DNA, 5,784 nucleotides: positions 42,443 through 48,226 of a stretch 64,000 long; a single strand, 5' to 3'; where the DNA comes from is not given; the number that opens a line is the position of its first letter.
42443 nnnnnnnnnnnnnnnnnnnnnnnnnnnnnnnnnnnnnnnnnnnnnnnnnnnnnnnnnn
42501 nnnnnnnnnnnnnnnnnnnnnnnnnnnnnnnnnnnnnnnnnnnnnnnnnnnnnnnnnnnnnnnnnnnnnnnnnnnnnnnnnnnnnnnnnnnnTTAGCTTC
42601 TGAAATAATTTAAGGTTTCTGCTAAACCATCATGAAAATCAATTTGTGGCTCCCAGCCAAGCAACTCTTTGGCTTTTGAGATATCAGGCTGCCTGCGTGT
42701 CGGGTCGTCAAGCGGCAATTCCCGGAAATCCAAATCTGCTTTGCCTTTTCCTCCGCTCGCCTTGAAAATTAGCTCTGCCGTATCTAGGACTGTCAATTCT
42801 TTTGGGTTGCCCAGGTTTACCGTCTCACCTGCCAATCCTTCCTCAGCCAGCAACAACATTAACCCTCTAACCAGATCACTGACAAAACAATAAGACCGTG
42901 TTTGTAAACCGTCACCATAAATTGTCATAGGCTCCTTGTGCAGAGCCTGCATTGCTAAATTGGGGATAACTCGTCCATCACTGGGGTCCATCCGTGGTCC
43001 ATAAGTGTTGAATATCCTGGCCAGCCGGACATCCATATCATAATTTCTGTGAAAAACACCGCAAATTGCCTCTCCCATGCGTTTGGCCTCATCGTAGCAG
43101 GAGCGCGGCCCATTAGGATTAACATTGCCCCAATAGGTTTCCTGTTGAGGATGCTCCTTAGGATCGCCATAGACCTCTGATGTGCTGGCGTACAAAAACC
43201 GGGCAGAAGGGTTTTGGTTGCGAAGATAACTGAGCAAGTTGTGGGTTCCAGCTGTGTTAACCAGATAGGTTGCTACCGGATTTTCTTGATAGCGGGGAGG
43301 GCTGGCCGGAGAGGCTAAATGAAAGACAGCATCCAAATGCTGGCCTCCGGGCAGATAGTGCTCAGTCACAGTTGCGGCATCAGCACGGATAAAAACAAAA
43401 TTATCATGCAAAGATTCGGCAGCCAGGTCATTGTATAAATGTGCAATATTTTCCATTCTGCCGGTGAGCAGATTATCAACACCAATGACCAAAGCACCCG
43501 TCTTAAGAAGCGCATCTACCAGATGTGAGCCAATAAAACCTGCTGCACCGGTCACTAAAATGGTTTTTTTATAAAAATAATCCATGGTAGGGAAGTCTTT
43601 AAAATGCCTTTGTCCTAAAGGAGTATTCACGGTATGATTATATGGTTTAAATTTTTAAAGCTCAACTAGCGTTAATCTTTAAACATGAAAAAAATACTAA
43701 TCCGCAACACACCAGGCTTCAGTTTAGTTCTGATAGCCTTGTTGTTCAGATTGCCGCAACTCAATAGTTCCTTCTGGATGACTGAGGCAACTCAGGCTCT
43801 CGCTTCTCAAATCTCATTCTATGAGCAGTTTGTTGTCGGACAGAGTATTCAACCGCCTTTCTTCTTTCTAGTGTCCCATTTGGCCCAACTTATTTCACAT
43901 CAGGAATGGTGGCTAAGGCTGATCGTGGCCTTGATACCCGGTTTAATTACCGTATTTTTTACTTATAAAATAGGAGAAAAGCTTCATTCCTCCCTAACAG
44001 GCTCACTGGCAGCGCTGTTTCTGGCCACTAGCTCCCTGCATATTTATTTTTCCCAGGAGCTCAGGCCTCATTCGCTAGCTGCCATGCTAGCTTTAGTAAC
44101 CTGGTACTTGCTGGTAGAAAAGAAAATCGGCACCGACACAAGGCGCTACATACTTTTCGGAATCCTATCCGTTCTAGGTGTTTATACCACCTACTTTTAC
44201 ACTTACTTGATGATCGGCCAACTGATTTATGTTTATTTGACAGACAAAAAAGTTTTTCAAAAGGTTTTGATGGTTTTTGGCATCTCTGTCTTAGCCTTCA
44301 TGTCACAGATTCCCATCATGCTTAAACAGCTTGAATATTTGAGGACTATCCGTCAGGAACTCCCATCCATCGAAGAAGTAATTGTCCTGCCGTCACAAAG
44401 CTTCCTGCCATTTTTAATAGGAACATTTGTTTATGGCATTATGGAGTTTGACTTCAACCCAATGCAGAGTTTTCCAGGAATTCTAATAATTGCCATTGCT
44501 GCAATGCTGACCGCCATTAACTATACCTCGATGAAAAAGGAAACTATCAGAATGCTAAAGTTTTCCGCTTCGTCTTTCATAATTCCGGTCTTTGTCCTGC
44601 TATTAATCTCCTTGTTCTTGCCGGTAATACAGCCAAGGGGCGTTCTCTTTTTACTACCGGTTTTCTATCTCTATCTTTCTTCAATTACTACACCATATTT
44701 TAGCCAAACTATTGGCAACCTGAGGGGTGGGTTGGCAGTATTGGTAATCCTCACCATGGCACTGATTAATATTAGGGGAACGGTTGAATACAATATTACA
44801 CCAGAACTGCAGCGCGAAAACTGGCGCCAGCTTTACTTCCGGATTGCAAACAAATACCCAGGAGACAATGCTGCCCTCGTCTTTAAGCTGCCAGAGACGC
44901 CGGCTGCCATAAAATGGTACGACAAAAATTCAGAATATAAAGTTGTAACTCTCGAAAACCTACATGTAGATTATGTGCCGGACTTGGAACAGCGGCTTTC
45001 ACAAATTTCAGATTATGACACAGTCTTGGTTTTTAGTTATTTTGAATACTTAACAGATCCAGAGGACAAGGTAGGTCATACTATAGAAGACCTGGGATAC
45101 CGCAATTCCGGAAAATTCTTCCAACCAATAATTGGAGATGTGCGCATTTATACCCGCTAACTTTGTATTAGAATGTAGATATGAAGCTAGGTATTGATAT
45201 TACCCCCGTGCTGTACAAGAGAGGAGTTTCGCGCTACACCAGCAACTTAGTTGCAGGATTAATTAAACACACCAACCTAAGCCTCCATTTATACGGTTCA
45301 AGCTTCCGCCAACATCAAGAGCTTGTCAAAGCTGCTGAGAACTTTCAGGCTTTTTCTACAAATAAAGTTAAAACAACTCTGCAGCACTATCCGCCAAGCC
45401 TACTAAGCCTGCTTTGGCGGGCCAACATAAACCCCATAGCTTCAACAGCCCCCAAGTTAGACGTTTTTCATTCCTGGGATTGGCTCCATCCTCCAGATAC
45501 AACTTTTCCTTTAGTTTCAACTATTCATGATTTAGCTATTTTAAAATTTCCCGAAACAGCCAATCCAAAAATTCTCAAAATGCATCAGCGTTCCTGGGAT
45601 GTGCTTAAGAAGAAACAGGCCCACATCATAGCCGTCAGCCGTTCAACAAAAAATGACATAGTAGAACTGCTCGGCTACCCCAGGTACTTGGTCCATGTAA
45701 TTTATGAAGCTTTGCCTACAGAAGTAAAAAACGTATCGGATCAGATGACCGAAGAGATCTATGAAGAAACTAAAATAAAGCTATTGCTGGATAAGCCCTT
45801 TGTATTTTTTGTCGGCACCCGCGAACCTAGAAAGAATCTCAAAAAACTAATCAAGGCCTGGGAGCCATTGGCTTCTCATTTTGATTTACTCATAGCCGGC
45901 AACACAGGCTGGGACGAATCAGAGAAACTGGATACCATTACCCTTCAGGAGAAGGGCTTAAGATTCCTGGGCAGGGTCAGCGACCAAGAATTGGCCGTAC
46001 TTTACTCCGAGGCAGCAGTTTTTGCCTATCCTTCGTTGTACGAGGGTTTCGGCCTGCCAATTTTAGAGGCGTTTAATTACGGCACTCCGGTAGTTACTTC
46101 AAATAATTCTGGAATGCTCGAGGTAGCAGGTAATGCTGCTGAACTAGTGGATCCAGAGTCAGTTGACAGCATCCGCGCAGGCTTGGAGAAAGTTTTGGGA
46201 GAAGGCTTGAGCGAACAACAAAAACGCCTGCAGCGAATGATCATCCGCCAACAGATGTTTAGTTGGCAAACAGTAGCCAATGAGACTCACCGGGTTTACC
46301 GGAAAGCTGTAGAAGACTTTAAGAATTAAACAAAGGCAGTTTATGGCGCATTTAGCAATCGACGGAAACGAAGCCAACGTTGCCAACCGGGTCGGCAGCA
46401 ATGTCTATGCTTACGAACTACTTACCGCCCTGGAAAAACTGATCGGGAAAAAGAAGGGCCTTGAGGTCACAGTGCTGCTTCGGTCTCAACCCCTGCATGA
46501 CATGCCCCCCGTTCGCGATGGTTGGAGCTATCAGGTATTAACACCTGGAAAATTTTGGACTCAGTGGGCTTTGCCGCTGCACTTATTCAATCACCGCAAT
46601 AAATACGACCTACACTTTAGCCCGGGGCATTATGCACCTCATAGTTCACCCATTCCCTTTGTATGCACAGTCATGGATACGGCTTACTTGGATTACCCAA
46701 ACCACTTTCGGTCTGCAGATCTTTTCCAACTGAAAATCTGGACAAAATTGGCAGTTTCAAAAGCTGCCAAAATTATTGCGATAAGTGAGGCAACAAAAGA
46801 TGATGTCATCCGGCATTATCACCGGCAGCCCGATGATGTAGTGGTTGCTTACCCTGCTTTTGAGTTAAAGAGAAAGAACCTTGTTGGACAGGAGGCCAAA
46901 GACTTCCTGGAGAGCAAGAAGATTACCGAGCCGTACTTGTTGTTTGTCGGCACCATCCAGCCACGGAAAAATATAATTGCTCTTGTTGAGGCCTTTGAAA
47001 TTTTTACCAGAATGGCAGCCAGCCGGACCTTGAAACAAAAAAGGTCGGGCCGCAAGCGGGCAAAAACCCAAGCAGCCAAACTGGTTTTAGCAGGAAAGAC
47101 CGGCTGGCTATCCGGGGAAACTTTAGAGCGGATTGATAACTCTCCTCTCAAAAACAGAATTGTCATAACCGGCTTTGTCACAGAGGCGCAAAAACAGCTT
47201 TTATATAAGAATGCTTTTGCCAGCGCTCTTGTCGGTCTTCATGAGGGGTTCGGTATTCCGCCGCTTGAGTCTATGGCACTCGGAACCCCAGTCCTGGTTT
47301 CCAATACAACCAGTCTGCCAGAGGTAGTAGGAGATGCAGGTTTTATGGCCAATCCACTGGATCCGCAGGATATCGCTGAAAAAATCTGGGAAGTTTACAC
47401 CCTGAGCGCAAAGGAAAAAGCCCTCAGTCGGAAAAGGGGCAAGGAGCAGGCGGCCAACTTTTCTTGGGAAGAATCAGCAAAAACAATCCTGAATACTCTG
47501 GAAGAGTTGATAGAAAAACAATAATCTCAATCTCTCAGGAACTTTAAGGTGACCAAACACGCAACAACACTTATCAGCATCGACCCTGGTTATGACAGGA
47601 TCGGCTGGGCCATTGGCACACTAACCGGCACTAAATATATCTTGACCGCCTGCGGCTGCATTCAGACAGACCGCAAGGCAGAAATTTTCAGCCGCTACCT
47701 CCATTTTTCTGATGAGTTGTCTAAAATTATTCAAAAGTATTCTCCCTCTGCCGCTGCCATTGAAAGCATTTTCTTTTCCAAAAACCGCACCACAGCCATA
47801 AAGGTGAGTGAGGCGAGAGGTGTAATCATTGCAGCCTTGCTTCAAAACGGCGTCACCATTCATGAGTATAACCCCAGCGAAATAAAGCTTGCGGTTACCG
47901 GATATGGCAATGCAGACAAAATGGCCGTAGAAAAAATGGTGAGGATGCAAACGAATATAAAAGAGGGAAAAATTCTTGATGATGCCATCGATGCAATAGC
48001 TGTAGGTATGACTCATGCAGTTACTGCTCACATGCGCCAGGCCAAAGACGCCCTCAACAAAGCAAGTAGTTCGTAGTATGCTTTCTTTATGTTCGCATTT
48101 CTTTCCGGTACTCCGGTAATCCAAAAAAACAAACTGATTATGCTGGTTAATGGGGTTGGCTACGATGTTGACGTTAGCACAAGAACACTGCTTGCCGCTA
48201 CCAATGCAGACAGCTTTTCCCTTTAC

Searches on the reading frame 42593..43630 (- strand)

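Call 15: search_protein_families(library=pfam, proteins=[window:42593-43630:-])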
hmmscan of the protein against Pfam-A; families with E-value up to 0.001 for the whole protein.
window:42593-43630:- (345 aa): 7 families
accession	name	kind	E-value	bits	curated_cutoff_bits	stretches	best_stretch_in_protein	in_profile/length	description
PF16363.11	GDP_Man_Dehyd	-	2.6e-58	198.5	27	1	25-339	1-332/332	GDP-mannose 4,6 dehydratase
PF01370.27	Epimerase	-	7.2e-57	193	20.9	1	24-274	1-240/240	NAD dependent epimerase/dehydratase family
PF01073.25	3Beta_HSD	-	5.1e-09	36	22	1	25-189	1-156/280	3-beta hydroxysteroid dehydrogenase/isomerase family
PF07993.18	NAD_binding_4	-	1.8e-08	34.3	20.1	0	98-220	88-215/258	Male sterility protein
PF02719.21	Polysacc_synt_2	-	1.3e-07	31.5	20.2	1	24-140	1-119/293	Polysaccharide biosynthesis protein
PF04321.23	RmlD_sub_bind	-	1.6e-07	31.1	27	1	23-295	2-234/287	RmlD substrate binding domain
PF00106.31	adh_short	-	0.00098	19.1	26.6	0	22-87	1-60/195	short chain dehydrogenase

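Call 65: search_protein_families(library=ncbifam, proteins=[window:42593-43630:-], max_evalue=0.00001)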
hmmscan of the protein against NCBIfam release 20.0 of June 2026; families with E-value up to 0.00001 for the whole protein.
window:42593-43630:- (345 aa): 20 families
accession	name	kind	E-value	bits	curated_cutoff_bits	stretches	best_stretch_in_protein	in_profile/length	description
TIGR01181.1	dTDP_gluc_dehyt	equivalog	2.2e-43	148.6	365.1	1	24-344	2-312/321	dTDP-glucose 4,6-dehydratase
TIGR04180.1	EDH_00030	hypoth_equivalog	1.4e-38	132.7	475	1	24-330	1-296/297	NAD-dependent 4,6-dehydratase LegB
NF011728.1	PRK15181.1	equivalog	1.2e-37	129.7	760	1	21-343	15-337/348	Vi polysaccharide biosynthesis UDP-N-acetylglucosaminuronic acid C-4 epimerase TviC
TIGR01179.1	galE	equivalog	4e-33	114.7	262.3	1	24-331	2-312/332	UDP-glucose 4-epimerase GalE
NF007582.0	PRK10217.1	equivalog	3e-29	102.2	698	1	22-343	2-331/355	dTDP-glucose 4,6-dehydratase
NF007490.0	PRK10084.1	subfamily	2.2e-27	96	649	1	24-343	3-334/361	dTDP-glucose 4,6-dehydratase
NF008872.0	PRK11908.1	equivalog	1.6e-23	83.3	294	1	22-290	2-269/349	bifunctional UDP-4-keto-pentose/UDP-xylose synthase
NF005998.1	PRK08125.1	equivalog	1.4e-22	79.9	777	1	21-343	315-649/649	bifunctional UDP-4-amino-4-deoxy-L-arabinose formyltransferase/UDP-glucuronic acid oxidase ArnA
TIGR02197.1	heptose_epim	equivalog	3e-19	69.3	274.6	1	24-308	1-274/316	ADP-glyceromanno-heptose 6-epimerase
NF047922.1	GDPFucSynFcl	equivalog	3.3e-17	62.9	500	1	142-343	97-301/308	GDP-L-fucose synthase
TIGR02622.1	CDP_4_6_dhtase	equivalog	4.5e-17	62.2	278.45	1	19-344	2-331/352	CDP-glucose 4,6-dehydratase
NF007956.0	PRK10675.1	subfamily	8.8e-17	61.2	394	1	24-326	3-312/338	UDP-glucose 4-epimerase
TIGR01472.1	gmd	equivalog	1.2e-14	54.3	415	1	23-264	2-242/342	GDP-mannose 4,6-dehydratase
NF043036.1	ErythonDh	equivalog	1.8e-14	53.7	325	1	24-205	3-175/321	D-erythronate dehydrogenase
NF041015.1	UDPsulfquin_syn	equivalog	4.5e-12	45.6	575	0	215-293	232-311/384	UDP-sulfoquinovose synthase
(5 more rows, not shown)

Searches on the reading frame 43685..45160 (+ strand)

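Call 15: search_protein_families(library=pfam, proteins=[window:43685-45160:+])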
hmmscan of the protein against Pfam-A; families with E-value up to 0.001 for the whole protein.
window:43685-45160:+ (491 aa): 1 family
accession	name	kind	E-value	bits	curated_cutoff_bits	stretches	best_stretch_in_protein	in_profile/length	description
PF13231.12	PMT_2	-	1.1e-08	35.9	26.1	1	57-208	3-154/160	Dolichyl-phosphate-mannose-protein mannosyltransferase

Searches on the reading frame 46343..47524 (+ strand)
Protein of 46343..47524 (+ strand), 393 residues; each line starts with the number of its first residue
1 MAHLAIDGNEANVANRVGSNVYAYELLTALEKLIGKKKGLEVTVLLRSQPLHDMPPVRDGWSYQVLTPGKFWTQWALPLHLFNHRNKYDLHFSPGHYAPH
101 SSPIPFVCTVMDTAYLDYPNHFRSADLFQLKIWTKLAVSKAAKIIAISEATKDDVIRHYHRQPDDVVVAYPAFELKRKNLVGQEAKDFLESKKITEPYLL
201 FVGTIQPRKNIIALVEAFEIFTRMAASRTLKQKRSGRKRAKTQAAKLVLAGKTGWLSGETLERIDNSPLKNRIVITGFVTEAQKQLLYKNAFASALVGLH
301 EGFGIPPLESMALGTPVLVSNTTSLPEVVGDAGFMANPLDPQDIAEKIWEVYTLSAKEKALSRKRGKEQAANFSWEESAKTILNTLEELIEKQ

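Call 15: search_protein_families(library=pfam, proteins=[window:46343-47524:+])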
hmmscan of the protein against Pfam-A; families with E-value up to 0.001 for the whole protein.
window:46343-47524:+ (393 aa): 5 families
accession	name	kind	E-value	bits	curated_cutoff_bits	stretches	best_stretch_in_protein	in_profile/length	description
PF00534.26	Glycos_transf_1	-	4.8e-24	85.3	26.4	1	191-363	10-167/172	Glycosyl transferases group 1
PF13692.12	Glyco_trans_1_4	-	1.3e-20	74.5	27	1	197-352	2-140/142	Glycosyl transferases group 1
PF13439.12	Glyco_transf_4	-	3.2e-11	44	28.5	1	18-176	3-169/170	Glycosyltransferase Family 4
PF20706.3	GT4-conflict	-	1.4e-05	24.7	26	1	138-332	144-323/385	Family 4 Glycosyltransferase in conflict systems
PF13579.12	Glyco_trans_4_4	-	0.0003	21.6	29.7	0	18-169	2-155/158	Glycosyl transferase 4-like domain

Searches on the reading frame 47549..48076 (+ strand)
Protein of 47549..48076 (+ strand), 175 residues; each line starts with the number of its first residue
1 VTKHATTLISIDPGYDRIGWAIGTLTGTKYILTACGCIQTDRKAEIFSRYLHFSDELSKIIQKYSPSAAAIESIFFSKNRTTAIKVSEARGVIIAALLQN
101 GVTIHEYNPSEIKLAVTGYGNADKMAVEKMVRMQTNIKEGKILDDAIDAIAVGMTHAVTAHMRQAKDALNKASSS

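Call 25: search_protein_families(library=pfam, proteins=[window:47549-48076:+], max_evalue=0.01)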
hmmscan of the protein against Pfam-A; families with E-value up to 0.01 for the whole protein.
window:47549-48076:+ (175 aa): 1 family
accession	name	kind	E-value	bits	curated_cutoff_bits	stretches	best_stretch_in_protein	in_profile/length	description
PF02075.23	RuvC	-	2.1e-36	125.5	22.2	1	9-156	2-148/148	Crossover junction endodeoxyribonuclease RuvC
